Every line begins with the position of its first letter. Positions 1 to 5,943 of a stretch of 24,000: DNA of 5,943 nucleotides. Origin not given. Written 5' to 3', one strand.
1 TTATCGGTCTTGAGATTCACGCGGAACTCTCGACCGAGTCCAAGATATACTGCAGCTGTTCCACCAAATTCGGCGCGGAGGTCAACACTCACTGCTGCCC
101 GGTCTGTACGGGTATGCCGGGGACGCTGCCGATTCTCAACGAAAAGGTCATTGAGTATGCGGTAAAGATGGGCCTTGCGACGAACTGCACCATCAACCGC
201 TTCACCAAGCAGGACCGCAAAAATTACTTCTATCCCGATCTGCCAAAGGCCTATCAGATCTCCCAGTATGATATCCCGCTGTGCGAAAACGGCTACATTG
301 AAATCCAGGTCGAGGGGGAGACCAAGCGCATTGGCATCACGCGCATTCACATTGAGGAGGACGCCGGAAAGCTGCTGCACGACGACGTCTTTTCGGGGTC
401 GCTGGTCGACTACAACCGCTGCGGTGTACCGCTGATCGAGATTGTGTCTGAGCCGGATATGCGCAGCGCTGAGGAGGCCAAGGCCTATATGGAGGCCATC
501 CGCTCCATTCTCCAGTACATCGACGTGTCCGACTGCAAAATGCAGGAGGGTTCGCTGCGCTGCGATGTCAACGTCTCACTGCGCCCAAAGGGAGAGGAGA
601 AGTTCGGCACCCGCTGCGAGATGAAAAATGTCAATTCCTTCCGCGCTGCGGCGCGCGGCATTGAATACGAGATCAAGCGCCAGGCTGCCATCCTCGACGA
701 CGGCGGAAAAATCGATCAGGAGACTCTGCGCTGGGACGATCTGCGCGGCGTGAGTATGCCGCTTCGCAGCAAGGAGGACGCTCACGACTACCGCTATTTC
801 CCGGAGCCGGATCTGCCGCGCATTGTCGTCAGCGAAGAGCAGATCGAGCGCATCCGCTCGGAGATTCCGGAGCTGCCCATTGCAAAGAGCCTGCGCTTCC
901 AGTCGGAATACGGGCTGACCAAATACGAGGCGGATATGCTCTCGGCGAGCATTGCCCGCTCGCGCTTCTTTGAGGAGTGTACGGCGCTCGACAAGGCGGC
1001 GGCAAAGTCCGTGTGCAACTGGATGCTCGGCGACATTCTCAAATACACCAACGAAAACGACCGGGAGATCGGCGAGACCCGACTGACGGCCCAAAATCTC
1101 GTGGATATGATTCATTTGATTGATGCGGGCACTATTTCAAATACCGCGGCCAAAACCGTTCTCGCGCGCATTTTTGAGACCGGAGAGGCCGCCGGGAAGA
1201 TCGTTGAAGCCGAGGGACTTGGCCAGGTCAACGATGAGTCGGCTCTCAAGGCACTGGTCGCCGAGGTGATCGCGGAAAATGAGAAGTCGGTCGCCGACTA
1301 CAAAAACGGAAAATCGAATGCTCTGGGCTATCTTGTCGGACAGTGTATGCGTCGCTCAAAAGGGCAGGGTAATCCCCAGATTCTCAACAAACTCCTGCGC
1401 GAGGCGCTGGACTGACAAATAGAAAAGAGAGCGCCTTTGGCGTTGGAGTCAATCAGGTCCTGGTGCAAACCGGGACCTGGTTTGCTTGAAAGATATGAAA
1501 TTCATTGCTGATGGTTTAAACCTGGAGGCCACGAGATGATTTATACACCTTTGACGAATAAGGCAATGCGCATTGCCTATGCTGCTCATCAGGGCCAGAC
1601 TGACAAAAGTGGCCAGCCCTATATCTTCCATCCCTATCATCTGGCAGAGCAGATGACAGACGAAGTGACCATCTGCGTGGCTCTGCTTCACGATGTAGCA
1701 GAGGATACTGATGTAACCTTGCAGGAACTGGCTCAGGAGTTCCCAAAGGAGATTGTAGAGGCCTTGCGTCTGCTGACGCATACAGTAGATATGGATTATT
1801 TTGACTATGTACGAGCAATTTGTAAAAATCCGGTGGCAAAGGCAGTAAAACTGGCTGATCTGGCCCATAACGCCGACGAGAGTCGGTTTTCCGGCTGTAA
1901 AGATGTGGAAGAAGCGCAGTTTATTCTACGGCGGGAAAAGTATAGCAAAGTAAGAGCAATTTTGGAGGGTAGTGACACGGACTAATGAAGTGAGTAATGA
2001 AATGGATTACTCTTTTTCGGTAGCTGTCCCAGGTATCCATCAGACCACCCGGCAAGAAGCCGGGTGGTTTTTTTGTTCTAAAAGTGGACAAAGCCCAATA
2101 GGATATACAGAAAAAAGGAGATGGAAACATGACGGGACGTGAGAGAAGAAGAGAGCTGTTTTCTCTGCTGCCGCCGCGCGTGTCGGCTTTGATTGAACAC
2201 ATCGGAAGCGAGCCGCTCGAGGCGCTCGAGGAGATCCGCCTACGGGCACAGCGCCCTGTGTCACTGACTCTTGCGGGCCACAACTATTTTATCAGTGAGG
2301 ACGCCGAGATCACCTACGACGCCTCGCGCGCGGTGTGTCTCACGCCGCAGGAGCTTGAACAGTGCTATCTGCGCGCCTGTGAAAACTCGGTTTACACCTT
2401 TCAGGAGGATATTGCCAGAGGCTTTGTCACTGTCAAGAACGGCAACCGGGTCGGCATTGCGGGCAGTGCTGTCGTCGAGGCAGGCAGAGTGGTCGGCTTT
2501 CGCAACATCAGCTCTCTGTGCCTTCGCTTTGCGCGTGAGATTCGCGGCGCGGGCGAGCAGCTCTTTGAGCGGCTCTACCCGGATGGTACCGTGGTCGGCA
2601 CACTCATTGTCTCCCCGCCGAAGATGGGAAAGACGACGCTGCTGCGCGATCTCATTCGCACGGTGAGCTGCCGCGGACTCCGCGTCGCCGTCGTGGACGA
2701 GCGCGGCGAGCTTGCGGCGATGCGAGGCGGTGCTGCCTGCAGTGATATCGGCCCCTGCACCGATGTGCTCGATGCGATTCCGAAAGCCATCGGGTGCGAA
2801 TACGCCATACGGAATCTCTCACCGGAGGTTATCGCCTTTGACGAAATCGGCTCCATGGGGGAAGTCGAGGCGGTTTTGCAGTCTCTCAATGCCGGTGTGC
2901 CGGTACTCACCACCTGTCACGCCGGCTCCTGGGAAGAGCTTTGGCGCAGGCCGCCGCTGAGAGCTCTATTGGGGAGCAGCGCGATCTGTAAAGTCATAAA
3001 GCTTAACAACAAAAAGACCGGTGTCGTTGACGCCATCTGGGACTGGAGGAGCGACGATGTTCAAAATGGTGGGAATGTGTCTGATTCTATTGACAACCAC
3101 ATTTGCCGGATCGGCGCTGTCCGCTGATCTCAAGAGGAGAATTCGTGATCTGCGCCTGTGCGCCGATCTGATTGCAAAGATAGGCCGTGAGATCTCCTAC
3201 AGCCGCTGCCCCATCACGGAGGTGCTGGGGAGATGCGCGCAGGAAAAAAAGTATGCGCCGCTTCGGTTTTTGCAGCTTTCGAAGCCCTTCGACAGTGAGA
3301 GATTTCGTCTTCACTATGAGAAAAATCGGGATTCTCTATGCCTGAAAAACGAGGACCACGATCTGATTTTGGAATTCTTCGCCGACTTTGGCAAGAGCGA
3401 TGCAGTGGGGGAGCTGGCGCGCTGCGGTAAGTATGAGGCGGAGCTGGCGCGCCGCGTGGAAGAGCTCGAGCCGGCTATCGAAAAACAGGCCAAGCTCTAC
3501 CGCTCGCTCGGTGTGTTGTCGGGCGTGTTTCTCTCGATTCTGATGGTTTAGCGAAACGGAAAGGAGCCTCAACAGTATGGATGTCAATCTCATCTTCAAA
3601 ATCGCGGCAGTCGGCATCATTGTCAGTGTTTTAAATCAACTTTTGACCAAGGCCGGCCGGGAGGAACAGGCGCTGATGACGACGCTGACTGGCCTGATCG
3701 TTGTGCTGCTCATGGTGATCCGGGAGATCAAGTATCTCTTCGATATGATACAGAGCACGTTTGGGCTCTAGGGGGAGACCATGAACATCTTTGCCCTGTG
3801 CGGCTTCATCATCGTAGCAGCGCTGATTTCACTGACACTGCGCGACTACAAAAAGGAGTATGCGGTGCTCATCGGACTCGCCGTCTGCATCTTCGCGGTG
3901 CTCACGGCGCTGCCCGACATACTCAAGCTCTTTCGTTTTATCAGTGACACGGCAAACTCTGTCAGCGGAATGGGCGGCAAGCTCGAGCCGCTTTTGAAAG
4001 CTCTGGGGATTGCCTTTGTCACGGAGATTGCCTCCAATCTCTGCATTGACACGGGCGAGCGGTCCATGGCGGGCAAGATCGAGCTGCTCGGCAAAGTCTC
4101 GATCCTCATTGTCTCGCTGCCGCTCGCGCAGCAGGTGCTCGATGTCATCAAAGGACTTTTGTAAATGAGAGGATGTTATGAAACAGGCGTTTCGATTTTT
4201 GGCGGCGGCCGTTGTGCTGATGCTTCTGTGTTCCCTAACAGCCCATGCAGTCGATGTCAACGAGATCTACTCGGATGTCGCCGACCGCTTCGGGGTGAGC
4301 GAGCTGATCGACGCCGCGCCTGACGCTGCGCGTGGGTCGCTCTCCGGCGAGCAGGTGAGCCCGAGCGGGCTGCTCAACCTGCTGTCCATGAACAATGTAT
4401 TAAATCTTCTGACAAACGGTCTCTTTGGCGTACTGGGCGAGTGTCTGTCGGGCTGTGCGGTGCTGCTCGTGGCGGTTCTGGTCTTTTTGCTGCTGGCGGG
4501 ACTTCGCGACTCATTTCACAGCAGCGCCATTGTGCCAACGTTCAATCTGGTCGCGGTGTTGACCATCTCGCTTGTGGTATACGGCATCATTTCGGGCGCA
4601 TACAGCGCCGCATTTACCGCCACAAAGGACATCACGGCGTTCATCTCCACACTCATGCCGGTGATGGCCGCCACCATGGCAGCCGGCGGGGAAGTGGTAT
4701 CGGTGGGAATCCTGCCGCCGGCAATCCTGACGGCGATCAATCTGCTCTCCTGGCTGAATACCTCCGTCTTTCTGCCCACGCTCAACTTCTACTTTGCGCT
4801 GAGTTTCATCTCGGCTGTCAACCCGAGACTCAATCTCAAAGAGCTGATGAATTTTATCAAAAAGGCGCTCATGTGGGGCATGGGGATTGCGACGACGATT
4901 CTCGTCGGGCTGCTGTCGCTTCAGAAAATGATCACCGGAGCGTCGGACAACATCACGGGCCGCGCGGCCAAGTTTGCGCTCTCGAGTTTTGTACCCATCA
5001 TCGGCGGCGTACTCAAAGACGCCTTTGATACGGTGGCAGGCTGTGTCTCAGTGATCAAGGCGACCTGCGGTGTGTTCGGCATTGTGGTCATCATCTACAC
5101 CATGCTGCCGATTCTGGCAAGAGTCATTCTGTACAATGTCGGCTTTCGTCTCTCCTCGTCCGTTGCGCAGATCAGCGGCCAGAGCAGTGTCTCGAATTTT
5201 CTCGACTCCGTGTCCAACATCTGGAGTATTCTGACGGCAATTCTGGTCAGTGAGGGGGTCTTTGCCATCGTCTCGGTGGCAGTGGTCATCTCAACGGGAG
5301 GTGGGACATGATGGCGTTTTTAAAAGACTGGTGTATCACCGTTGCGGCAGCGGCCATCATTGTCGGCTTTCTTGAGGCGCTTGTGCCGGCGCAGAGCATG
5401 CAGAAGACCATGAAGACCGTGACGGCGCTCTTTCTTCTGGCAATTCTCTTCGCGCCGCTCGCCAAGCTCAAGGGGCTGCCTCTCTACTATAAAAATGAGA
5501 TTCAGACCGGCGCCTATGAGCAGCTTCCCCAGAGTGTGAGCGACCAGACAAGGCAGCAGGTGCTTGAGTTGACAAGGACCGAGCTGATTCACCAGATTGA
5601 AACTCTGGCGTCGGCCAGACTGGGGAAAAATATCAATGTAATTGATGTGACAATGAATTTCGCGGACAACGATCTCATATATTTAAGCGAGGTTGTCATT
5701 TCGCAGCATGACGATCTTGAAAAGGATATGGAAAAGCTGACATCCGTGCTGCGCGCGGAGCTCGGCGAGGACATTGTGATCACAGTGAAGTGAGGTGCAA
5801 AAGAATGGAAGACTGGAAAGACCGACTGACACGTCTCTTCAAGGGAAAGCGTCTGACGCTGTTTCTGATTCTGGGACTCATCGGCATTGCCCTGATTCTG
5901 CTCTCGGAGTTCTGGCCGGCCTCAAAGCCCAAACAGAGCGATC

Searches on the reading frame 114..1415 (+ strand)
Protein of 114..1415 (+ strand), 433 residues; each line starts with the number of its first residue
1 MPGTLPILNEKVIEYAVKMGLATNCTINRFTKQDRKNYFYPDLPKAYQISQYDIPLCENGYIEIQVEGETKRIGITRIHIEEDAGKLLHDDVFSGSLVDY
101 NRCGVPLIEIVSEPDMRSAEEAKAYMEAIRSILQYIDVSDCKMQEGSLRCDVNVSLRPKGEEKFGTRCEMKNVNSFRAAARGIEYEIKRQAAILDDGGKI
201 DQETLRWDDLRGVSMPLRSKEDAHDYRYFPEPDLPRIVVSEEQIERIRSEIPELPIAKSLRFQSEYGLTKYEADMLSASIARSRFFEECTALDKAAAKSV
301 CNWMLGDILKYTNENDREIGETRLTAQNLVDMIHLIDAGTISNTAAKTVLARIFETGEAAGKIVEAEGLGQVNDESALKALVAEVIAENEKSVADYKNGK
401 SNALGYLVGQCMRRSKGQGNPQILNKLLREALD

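Call 44: search_protein_families(library=pfam, proteins=[window:114-1415:+], max_evalue=0.001)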
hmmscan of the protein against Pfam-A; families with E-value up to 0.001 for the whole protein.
window:114-1415:+ (433 aa): 2 families
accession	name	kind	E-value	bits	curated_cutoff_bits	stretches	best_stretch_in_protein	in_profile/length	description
PF02934.20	GatB_N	-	3.7e-105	351.5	23.4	1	1-245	40-277/277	GatB/GatE catalytic domain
PF02637.23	GatB_Yqey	-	1.1e-48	165.3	27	1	285-432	2-148/148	GatB domain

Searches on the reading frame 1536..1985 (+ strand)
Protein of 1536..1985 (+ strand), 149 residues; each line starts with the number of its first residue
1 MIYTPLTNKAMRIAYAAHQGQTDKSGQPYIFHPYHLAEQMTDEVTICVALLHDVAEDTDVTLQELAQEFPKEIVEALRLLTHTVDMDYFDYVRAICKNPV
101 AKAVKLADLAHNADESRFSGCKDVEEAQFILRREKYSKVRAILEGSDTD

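Call 44: search_protein_families(library=pfam, proteins=[window:1536-1985:+], max_evalue=0.001)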
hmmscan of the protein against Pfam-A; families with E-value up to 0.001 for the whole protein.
window:1536-1985:+ (149 aa): 1 family
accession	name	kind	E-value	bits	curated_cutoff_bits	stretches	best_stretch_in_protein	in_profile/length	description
PF13328.12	HD_4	-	8.4e-10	39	27.2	1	10-89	1-80/156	HD domain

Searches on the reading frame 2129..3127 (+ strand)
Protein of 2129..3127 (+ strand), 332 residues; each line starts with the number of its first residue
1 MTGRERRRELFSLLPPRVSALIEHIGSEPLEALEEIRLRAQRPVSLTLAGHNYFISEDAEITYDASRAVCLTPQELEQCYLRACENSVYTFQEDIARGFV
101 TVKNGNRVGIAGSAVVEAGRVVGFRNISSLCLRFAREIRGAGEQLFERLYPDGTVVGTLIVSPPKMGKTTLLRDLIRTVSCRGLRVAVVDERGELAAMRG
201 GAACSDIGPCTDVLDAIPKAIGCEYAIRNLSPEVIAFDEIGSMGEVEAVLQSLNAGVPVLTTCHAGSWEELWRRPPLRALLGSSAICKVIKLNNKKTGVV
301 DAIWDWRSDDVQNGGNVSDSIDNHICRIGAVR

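Call 44: search_protein_families(library=pfam, proteins=[window:2129-3127:+], max_evalue=0.001)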
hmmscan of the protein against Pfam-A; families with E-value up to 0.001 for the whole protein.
window:2129-3127:+ (332 aa): 3 families
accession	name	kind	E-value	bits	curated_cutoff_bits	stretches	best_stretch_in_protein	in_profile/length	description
PF19568.5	Spore_III_AA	-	1.1e-64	218.9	27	1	5-308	2-303/306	Sporulation stage III, protein AA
PF03266.21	NTPase_1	-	0.00031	21.1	23.9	0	230-267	94-136/168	NTPase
PF03205.20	MobB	-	0.00063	20.1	26.6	0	160-191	4-35/133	Molybdopterin guanine dinucleotide synthesis protein B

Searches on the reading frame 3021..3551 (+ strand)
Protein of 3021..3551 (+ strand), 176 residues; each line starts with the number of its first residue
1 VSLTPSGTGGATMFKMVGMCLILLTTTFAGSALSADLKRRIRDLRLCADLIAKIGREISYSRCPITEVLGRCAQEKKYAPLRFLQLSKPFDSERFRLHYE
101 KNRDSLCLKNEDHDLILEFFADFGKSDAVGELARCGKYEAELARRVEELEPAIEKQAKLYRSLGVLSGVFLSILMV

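Call 44: search_protein_families(library=pfam, proteins=[window:3021-3551:+], max_evalue=0.001)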
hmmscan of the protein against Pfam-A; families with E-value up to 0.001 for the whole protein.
window:3021-3551:+ (176 aa): 1 family
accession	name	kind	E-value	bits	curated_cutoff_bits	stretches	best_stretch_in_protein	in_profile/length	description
PF09548.15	Spore_III_AB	-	7.8e-31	107.8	32.5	1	15-176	1-170/170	Stage III sporulation protein AB (spore_III_AB)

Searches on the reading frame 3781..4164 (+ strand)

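Call 44: search_protein_families(library=pfam, proteins=[window:3781-4164:+], max_evalue=0.001)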
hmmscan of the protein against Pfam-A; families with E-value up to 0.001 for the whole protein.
window:3781-4164:+ (127 aa): 1 family
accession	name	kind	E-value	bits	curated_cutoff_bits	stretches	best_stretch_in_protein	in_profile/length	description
PF06686.16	SpoIIIAC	-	1.3e-23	83.3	24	2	71-126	1-56/56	Stage III sporulation protein AC/AD protein family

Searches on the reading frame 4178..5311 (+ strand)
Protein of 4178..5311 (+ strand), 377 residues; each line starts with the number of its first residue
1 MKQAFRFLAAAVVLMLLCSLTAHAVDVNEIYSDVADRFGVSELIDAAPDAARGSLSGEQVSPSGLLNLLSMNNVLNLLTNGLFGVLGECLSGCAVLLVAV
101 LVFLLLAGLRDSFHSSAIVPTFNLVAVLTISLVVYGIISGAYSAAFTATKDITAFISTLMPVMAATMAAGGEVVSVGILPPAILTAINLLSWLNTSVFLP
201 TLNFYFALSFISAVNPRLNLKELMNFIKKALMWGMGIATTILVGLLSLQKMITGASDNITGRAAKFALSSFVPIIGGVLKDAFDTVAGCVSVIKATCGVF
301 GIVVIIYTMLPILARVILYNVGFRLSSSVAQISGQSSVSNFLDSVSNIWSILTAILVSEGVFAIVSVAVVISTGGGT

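Call 44: search_protein_families(library=pfam, proteins=[window:4178-5311:+], max_evalue=0.001)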
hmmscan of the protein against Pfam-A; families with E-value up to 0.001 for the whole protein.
window:4178-5311:+ (377 aa): 1 family
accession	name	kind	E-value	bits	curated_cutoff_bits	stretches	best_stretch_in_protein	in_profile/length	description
PF09546.15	Spore_III_AE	-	2.5e-51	175.3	27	1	69-374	17-321/321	Stage III sporulation protein AE (spore_III_AE)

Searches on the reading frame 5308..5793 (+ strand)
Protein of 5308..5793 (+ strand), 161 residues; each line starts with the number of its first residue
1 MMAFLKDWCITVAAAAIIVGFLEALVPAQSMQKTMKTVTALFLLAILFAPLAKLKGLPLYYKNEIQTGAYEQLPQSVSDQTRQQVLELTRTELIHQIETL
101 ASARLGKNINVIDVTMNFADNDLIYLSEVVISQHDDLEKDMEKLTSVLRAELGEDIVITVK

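Call 44: search_protein_families(library=pfam, proteins=[window:5308-5793:+], max_evalue=0.001)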
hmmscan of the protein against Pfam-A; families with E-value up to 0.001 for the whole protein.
window:5308-5793:+ (161 aa): 1 family
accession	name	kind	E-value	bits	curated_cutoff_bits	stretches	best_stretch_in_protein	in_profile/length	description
PF09581.16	Spore_III_AF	-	1.3e-09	38.8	28.3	1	16-135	4-131/185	Stage III sporulation protein AF (Spore_III_AF)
